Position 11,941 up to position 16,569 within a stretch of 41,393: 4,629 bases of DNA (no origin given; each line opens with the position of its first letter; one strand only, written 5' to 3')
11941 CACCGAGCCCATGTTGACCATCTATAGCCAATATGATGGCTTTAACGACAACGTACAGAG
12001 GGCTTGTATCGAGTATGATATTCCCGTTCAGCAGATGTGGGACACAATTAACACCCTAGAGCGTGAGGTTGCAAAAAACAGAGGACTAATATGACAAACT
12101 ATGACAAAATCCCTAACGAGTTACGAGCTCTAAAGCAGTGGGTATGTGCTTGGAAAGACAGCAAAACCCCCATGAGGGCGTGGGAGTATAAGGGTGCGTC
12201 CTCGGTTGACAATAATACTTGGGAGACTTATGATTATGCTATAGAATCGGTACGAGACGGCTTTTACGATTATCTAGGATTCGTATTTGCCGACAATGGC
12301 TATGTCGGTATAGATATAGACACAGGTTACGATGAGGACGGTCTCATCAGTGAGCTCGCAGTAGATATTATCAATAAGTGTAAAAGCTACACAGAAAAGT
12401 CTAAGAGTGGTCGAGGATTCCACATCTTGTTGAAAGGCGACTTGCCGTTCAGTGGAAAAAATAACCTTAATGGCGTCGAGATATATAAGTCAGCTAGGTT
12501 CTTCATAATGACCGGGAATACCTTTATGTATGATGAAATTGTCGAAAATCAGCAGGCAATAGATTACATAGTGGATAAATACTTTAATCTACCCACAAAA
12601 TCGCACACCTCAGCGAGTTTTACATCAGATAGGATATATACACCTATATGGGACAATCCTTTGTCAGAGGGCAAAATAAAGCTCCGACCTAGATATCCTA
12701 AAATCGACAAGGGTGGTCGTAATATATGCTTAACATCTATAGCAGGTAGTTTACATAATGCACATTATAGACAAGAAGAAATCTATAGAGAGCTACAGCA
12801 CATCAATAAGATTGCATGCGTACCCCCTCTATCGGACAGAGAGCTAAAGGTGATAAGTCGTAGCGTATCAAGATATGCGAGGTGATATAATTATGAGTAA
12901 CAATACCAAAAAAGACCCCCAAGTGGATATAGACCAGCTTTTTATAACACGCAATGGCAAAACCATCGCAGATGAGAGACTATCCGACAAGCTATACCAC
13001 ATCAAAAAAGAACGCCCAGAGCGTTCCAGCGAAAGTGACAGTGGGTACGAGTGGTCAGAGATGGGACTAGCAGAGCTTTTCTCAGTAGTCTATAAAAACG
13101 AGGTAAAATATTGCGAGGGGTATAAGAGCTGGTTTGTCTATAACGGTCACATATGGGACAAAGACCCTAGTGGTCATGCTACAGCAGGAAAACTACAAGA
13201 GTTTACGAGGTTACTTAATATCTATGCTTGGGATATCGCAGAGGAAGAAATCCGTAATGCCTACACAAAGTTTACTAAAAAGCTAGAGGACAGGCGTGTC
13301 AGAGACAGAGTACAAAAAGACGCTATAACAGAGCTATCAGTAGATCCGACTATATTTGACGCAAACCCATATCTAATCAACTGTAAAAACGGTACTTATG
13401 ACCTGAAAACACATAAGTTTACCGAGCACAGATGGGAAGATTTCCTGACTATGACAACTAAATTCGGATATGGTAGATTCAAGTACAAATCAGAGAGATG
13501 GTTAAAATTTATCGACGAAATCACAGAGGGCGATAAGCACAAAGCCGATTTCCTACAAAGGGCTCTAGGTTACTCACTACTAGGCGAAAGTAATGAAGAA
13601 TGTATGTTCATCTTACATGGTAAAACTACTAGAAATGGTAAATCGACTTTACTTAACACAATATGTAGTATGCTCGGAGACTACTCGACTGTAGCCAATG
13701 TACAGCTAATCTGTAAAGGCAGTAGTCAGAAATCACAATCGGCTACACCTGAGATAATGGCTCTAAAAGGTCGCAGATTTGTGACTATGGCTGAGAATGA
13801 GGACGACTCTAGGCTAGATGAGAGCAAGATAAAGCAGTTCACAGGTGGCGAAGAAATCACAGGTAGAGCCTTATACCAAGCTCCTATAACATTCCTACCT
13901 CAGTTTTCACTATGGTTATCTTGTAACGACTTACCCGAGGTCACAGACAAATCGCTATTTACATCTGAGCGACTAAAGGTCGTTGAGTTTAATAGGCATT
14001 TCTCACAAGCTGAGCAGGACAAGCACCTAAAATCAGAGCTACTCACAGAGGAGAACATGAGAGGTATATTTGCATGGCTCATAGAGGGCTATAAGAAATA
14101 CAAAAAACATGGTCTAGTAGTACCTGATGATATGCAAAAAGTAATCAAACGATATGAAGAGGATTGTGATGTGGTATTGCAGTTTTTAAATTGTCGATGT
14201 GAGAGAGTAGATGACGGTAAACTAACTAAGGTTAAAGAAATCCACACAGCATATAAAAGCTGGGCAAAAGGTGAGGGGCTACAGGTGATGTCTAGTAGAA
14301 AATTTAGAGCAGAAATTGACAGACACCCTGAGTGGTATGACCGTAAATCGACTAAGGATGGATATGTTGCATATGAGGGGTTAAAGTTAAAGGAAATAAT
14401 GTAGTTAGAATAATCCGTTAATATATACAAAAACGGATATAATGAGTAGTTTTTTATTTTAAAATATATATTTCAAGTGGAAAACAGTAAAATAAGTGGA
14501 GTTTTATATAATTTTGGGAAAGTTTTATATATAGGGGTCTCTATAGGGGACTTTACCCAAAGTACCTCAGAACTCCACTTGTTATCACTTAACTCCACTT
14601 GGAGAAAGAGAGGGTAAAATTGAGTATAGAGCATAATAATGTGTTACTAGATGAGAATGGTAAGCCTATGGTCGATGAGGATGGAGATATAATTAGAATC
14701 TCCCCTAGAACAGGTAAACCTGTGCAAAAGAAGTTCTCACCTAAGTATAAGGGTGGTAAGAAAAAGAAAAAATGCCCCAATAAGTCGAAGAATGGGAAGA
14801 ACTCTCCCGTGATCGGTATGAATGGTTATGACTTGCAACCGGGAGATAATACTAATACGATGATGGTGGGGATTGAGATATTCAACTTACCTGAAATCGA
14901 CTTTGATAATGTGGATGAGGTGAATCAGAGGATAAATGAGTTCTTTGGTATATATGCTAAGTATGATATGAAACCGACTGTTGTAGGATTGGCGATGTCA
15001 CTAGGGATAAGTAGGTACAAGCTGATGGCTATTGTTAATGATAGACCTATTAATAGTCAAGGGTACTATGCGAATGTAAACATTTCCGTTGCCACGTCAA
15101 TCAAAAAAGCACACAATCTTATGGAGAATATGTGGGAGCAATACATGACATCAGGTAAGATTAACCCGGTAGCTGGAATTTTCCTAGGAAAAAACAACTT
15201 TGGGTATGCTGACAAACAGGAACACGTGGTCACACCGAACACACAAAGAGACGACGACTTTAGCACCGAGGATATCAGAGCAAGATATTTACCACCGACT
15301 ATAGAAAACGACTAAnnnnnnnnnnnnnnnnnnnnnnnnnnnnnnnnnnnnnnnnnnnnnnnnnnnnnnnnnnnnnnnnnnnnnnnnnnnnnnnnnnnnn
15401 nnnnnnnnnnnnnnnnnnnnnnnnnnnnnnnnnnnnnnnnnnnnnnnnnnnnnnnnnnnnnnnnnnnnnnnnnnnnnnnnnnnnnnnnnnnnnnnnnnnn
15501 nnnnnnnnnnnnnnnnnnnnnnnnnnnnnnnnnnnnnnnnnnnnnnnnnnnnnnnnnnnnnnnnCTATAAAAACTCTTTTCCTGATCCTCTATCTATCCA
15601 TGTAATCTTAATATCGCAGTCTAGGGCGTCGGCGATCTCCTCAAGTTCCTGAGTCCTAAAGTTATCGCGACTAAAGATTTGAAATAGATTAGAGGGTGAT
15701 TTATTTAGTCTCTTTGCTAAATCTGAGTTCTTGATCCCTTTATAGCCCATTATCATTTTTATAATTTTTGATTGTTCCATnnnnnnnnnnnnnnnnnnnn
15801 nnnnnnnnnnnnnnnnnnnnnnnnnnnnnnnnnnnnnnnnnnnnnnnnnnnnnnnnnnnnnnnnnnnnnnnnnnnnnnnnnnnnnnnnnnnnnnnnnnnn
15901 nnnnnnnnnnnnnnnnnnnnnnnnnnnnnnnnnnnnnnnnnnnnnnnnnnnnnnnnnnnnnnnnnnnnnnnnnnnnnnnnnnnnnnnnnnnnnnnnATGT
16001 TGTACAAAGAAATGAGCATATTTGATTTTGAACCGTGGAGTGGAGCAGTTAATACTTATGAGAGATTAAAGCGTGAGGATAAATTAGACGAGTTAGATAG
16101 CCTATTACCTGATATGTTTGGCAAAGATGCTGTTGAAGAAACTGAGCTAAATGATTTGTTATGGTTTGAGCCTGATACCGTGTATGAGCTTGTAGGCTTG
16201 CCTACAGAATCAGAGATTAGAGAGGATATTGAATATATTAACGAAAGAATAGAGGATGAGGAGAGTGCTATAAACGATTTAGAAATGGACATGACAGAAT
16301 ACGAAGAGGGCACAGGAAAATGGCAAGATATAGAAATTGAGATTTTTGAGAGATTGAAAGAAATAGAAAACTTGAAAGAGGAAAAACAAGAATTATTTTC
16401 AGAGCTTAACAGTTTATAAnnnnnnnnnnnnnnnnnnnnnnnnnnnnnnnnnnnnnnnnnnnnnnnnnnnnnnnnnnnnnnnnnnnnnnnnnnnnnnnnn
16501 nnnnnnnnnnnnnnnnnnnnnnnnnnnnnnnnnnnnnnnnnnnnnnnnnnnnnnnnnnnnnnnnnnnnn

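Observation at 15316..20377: A 5-kb self-regulated accessory island sits between terS and terL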

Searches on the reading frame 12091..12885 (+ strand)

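Call 14: search_protein_families(library=pfam, proteins=[window:12091-12885:+], max_evalue=0.01)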
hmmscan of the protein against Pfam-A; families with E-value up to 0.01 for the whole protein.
window:12091-12885:+ (264 aa): 1 family
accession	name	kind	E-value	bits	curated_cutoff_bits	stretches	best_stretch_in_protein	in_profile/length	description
PF08708.16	PriCT_1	-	1.7e-10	40.8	21.1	1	204-262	7-64/67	Primase C terminal 1 (PriCT-1)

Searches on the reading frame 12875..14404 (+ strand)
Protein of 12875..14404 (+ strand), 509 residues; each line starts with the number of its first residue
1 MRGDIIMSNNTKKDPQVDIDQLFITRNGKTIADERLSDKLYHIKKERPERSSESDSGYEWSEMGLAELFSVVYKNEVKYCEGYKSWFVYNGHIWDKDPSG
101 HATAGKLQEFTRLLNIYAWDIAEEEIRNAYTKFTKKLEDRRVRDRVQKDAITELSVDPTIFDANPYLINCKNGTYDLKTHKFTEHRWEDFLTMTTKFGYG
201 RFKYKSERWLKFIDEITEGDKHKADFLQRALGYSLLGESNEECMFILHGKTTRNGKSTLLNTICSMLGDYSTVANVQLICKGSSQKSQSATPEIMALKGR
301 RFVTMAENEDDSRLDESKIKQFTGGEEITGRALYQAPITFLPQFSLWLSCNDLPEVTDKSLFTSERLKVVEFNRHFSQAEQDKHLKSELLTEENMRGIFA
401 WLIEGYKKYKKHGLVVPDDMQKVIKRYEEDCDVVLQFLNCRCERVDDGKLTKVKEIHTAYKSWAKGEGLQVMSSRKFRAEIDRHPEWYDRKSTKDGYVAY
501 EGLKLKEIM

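Call 14: search_protein_families(library=pfam, proteins=[window:12875-14404:+], max_evalue=0.01)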
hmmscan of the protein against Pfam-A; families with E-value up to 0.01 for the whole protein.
window:12875-14404:+ (509 aa): 3 families
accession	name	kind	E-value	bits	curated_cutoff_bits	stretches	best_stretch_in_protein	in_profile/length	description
PF08706.16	D5_N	-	3.9e-26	92.5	22.4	1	67-217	2-144/145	D5 N terminal like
PF19263.5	DUF5906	-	9.6e-09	36.3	27.6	1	247-360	1-110/114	Family of unknown function (DUF5906)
PF03288.22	Pox_D5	-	7.1e-06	26.8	21.4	1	430-503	2-76/86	Poxvirus D5 protein-like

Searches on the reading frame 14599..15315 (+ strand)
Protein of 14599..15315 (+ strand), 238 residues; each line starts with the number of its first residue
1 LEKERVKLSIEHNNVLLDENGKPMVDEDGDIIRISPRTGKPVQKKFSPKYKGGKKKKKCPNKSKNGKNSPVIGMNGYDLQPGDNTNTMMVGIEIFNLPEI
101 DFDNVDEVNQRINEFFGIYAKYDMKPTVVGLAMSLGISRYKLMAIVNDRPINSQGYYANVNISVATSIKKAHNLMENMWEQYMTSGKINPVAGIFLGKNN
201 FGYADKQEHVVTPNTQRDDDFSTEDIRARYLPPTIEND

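Call 3: search_protein_families(library=pfam, proteins=[window:14599-15315:+], max_evalue=0.1)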
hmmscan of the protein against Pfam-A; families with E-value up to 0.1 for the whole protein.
window:14599-15315:+ (238 aa): 1 family
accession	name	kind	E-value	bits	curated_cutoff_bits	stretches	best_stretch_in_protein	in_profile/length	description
PF16677.11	GP3_package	-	1.2e-06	29.1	29.4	1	102-209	6-105/105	DNA-packaging protein gp3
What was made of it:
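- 14599..15315 (+): terS, small terminase of the P22 gp3 type. PF16677 at 29.1 bits (call 3).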

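Call 4: search_protein_families(library=phrogs, proteins=[window:14599-15315:+], max_evalue=0.01)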
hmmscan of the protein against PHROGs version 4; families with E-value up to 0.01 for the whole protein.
window:14599-15315:+ (238 aa): 1 family
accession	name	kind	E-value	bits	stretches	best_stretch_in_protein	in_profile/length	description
phrog_606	-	head and packaging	0.00013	23.1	1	124-220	68-147/167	terminase small subunit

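Call 8: search_dna_similar(query=window:14599-15315:+, collection=phages, mode=protein, max_rows=25, max_evalue=0.001)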
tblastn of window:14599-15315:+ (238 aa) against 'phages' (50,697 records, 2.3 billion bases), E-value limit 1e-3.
Records with a match: 5; places in all: 5; records where one place covers at least 80% of the query: 0.
Best place of each record, by identity: <60% 5.
By first word of the organism name: Bacteriophage 4; Pseudoalteromonas 1.
By host as written in the record: - 4; Pseudoalteromonas sp. H6 1.
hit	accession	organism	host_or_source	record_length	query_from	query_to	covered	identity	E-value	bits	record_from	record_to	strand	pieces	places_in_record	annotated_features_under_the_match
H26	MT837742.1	Bacteriophage sp.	human fecal samples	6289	80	231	64%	39.5%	1e-27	115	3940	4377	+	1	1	record has no annotation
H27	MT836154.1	Bacteriophage sp.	human fecal samples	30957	74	236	68%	32.0%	3e-7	56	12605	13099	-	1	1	record has no annotation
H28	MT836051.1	Bacteriophage sp.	human fecal samples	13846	74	236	68%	30.7%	6e-7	56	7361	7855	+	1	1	record has no annotation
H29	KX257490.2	Pseudoalteromonas virus vB_PspP-H6/1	Pseudoalteromonas sp. H6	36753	100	212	47%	32.8%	4e-4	47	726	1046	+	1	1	putative terminase small subunit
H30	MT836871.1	Bacteriophage sp.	human fecal samples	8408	106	231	53%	27.8%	4e-5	50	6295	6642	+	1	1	record has no annotation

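Call 27: search_solved_structures(query=A1, max_evalue=1, show_alignments=1)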
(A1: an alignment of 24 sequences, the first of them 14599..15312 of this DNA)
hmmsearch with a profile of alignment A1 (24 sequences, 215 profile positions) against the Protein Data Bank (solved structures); distinct sequences matched with E-value up to 1: 0.

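Call 28: search_protein_families(library=pfam, alignment_id=A1, max_evalue=0.01)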
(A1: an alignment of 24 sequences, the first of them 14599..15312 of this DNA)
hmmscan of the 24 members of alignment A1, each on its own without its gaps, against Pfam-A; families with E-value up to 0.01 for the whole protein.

A. member 1, window:14599-15312:+ (238 aa): 1 family
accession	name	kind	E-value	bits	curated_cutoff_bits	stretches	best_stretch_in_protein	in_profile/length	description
PF16677.11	GP3_package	-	1.2e-06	29.1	29.4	1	102-209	6-105/105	DNA-packaging protein gp3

B. families by the number of members that match (of 24 scanned): 2 families
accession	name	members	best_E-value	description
PF16677.11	GP3_package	24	5.1e-11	DNA-packaging protein gp3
PF16800.11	Endopep_inhib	1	0.0031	IseA DL-endopeptidase inhibitor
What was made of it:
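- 14599..15315 (+): 24 of 24 clade homologues match PF16677 (call 28). phrog_606 (call 4).
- On P22 gp3-type small terminase: 24 of 24 clade members match, best E 5e-11 (call 28).
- Checked: All 24 of 24 clade homologues match the family, best E 5e-11 (call 28).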

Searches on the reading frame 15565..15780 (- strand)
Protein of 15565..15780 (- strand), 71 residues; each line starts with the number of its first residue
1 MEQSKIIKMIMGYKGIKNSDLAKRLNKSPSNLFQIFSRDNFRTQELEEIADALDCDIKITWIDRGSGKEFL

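Call 3: search_protein_families(library=pfam, proteins=[window:15565-15780:-], max_evalue=0.1)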
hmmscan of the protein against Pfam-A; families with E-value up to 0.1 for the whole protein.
window:15565-15780:- (71 aa): 5 families
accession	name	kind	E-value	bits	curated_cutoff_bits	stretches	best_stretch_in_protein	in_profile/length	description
PF13443.12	HTH_26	-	6.5e-08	33.2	22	1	7-57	2-54/63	Cro/C1-type HTH DNA-binding domain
PF01381.28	HTH_3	-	8.3e-05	23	23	1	14-57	8-52/55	Helix-turn-helix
PF13412.12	HTH_24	-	0.00089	19.2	21.9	1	5-32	7-34/48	Winged helix-turn-helix DNA-binding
PF01047.28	MarR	-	0.03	14.6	24.6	0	3-35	5-37/59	MarR family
PF20075.5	DUF6471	-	0.058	13.7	26.8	1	4-56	6-63/65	Domain of unknown function (DUF6471)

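Call 4: search_protein_families(library=phrogs, proteins=[window:15565-15780:-], max_evalue=0.01)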
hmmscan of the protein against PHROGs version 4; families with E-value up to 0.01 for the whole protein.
window:15565-15780:- (71 aa): 7 families
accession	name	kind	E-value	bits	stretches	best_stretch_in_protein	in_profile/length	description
phrog_4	-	transcription regulation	4.3e-08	33.5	1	2-69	136-198/400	transcriptional repressor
phrog_8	-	transcription regulation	7.1e-05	23.4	1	1-55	75-130/346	transcriptional regulator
phrog_3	-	transcription regulation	0.00045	21.1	1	2-62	88-145/430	transcriptional repressor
phrog_4583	-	transcription regulation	0.00066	20.6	1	5-57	13-66/81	transcriptional repressor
phrog_2967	-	transcription regulation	0.00083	20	1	3-56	11-65/225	transcriptional regulator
phrog_769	-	transcription regulation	0.0068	17.4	1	7-64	16-71/89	transcriptional repressor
phrog_2328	-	transcription regulation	0.0097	16.7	0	8-65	21-77/128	transcriptional repressor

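Call 22: search_protein_families(library=padloc, proteins=[window:15565-15780:-], max_evalue=0.01)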
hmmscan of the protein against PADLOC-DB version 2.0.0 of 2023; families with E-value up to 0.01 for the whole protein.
window:15565-15780:- (71 aa): 5 families
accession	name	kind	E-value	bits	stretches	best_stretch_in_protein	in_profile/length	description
PDLC04760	PDC-M64C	-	8.3e-07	27.3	1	6-57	30-82/93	-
PDLC04758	PDC-M64B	-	3e-05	22.5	1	5-57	33-86/123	-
PDLC02926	HTH_VI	-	0.00017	19.8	1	5-59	4-59/92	-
PDLC04762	PDC-M64C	-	0.0048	15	1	7-57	32-83/97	-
PDLC04757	PDC-M64B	-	0.0067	14.4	1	5-35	32-62/128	-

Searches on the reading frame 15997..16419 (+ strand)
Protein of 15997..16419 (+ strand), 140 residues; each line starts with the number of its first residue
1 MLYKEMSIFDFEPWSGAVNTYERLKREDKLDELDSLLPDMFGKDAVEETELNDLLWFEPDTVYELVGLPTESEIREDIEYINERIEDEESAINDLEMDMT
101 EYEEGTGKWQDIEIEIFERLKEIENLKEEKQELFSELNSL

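Call 3: search_protein_families(library=pfam, proteins=[window:15997-16419:+], max_evalue=0.1)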
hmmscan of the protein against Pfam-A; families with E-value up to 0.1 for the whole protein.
window:15997-16419:+ (140 aa): 2 families
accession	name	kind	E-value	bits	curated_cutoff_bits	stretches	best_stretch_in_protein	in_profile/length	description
PF07303.18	Occludin_ELL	-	0.005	18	31.2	1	81-129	27-78/101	Occludin homology domain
PF02183.23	HALZ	-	0.04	14.5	28.1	1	117-140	14-38/43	Homeobox associated leucine zipper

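Call 4: search_protein_families(library=phrogs, proteins=[window:15997-16419:+], max_evalue=0.01)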
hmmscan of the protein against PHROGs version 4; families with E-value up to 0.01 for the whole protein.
window:15997-16419:+ (140 aa): 2 families
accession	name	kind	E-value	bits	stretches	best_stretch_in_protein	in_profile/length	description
phrog_5149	-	unknown function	7.4e-14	53.2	1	5-89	10-93/164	-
phrog_5328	-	unknown function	0.0036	18.7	0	30-129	4-101/101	-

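Call 22: search_protein_families(library=padloc, proteins=[window:15997-16419:+], max_evalue=0.01)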
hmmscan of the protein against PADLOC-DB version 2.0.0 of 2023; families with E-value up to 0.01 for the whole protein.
window:15997-16419:+ (140 aa): 2 families
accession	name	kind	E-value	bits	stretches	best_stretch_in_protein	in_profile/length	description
PDLC02709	PbeC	-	0.0042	13.7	1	52-133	148-227/661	PbeC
PDLC03863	LmuB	-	0.0065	13.2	1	25-138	202-296/610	-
